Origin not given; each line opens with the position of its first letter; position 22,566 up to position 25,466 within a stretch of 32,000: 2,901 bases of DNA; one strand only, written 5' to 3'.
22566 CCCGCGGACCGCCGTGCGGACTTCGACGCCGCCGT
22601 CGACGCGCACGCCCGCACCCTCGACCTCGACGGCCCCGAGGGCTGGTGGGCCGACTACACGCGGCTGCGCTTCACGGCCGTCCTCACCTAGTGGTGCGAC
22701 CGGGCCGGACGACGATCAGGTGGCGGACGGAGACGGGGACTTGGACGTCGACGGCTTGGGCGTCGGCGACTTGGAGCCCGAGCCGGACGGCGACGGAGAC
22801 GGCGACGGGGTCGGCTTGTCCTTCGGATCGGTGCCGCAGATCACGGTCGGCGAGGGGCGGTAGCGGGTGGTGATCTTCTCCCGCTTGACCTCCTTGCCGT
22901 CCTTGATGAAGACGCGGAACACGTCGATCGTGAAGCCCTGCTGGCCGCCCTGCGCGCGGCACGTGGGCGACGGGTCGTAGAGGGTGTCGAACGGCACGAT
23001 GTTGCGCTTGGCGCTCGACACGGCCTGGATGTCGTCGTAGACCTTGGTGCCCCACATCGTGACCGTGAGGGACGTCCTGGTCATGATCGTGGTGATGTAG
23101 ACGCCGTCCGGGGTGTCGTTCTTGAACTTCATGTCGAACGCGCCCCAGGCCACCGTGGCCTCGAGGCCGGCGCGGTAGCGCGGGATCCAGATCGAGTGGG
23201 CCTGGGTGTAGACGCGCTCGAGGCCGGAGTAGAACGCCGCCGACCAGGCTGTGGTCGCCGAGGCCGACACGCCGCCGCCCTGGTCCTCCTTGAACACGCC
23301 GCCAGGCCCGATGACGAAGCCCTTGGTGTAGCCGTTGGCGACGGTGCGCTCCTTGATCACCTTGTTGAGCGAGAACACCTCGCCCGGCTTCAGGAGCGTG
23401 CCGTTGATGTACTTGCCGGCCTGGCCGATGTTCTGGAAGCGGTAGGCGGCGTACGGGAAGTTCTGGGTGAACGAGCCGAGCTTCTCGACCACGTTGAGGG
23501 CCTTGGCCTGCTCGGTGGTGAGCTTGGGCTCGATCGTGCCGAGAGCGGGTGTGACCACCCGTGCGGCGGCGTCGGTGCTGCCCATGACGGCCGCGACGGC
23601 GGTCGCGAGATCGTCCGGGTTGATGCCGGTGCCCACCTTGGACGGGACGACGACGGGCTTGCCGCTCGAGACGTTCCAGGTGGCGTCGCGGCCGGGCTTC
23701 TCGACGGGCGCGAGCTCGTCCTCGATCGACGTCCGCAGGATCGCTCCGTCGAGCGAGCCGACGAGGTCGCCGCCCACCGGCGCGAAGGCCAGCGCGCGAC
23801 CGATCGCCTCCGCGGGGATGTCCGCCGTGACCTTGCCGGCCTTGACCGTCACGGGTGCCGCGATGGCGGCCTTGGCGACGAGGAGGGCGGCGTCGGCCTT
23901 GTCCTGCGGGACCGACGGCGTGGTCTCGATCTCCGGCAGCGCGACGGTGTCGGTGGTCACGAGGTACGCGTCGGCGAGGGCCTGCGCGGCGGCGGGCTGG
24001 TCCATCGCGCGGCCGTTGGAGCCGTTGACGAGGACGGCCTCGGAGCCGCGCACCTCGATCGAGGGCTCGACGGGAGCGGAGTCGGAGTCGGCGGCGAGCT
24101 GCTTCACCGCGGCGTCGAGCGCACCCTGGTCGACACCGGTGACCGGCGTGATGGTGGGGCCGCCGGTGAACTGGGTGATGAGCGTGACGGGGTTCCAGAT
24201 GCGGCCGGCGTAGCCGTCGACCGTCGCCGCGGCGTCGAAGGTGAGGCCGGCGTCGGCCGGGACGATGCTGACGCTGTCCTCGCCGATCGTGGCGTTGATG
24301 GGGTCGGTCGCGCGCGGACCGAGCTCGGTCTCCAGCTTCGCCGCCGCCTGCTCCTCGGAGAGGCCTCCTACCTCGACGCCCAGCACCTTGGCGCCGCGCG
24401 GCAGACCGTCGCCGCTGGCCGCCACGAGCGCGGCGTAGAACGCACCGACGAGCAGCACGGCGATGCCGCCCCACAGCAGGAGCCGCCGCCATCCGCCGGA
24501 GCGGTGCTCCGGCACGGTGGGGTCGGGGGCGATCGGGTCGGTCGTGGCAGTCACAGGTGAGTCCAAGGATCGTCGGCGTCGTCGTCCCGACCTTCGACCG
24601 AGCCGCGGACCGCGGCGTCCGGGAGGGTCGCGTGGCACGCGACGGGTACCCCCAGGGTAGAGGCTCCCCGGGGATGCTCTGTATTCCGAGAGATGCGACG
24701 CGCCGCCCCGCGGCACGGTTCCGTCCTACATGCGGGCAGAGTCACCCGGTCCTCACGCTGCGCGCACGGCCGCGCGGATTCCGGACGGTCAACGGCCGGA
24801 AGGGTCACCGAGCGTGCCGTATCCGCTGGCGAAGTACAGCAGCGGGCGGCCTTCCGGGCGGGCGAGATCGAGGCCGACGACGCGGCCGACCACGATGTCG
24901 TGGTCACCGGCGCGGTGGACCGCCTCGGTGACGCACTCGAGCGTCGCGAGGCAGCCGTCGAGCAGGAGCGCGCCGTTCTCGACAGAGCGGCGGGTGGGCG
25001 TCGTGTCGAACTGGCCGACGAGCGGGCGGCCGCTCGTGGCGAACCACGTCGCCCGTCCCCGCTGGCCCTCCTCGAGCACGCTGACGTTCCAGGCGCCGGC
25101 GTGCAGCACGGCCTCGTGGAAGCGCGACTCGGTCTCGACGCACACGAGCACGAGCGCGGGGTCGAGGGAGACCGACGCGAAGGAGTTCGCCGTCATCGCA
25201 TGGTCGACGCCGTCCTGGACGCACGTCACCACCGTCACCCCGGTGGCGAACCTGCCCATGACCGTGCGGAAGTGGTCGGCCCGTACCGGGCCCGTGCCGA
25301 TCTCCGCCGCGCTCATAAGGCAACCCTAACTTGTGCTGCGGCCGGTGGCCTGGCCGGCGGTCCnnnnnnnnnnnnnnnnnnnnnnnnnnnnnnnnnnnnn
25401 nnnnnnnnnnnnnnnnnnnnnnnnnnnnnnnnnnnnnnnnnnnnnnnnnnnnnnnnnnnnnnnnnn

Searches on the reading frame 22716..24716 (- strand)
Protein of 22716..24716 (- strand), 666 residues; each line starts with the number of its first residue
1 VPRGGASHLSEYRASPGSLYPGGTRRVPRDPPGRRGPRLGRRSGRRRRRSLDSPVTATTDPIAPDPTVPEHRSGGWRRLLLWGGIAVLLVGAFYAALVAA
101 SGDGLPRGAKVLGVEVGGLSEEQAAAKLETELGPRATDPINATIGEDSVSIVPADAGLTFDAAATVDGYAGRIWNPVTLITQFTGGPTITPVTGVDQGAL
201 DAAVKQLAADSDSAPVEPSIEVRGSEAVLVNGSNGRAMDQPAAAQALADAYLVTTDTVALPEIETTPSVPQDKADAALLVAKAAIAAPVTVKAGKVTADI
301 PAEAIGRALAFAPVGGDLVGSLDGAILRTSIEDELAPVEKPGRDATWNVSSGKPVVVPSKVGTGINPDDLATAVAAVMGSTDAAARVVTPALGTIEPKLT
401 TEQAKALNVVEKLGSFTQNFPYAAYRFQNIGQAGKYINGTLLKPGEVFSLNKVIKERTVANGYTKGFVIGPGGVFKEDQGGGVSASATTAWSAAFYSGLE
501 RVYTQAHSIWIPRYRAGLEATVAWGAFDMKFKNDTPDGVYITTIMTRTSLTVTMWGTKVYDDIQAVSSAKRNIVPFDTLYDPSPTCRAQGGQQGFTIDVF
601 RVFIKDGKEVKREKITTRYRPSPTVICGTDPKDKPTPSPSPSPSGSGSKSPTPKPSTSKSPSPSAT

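Call 3: search_protein_families(library=pfam, proteins=[window:22716-24716:-], max_evalue=0.01)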
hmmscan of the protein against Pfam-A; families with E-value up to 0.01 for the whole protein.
window:22716-24716:- (666 aa): 2 families
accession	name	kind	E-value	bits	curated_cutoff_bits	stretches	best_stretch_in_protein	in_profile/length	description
PF04294.18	VanW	-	1.1e-35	122.4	27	1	426-555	2-130/130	VanW like protein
PF12229.13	PG_binding_4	-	4.2e-15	56.4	22.1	2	178-250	36-107/117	Putative peptidoglycan binding domain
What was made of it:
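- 22716..24716 (-): VanW/PG_binding_4 protein; a backbone neighbour. Pfam VanW 1.1e-35 (call 3).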

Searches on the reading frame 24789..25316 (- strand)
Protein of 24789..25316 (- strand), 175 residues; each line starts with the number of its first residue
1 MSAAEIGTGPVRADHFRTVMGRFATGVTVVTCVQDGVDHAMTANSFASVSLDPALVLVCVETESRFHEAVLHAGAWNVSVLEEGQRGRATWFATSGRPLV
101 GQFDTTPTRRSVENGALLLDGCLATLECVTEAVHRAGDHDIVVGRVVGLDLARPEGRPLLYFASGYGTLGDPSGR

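Call 3: search_protein_families(library=pfam, proteins=[window:24789-25316:-], max_evalue=0.01)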
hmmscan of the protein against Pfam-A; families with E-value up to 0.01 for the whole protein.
window:24789-25316:- (175 aa): 1 family
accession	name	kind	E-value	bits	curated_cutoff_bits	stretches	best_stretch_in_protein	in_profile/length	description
PF01613.24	Flavin_Reduct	-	2.4e-40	138.6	27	1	20-169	1-152/153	Flavin reductase like domain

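Call 69: search_protein_families(library=ncbifam, proteins=[window:24789-25316:-], max_evalue=0.001)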
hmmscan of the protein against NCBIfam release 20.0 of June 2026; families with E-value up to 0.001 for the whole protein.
window:24789-25316:- (175 aa): 8 families
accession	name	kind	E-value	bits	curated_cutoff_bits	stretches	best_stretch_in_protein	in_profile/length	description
NF052639.1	FlvnRedFerAPor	equivalog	4.8e-39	133.6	260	1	13-169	4-155/158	flavin reductase FerA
NF042921.1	HpaC_Thermus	equivalog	1.7e-35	122.2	200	1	14-169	3-149/150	4-hydroxyphenylacetate 3-monooxygenase reductase subunit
NF045630.1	monooxsub_HsaB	equivalog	4.2e-34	118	230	1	11-168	5-158/186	3-hydroxy-9,10-secoandrosta-1,3,5(10)-triene-9,17-dione monooxygenase reductase subunit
NF045733.1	StyMonoxStyB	equivalog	6.6e-29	100.8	200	1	15-166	3-146/150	styrene monooxygenase NADH-dependent flavin reductase subunit StyB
NF045919.1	HphnlacHdxRed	equivalog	1.1e-24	87.1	340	1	13-167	7-156/309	p-hydroxyphenylacetate 3-hydroxylase reductase component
TIGR03615.1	RutF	equivalog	1.4e-14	54.4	254.75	1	12-167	2-154/156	NADH-dependent FMN reductase RutF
TIGR02296.1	HpaC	equivalog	9e-13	48.5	205.95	1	16-165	1-149/154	4-hydroxyphenylacetate 3-monooxygenase, reductase component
NF012030.0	PRK15486.1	equivalog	8.4e-10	38.7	315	1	15-163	9-156/170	4-hydroxyphenylacetate 3-monooxygenase reductase subunit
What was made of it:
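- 24789..25316 (-): Flavin reductase (HpaC/FerA-like), 47 nt downstream and co-directional. It is a backbone neighbour that may be co-transcribed, not a cassette gene. Pfam Flavin_Reduct 2.4e-40 (call 3); NCBIfam hits all below cut-off (call 69).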

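Call 83: search_protein_families(library=padloc, proteins=[window:24789-25316:-], max_evalue=0.001)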
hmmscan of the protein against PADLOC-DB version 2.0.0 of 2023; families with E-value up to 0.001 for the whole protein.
window:24789-25316:- (175 aa): 0 families
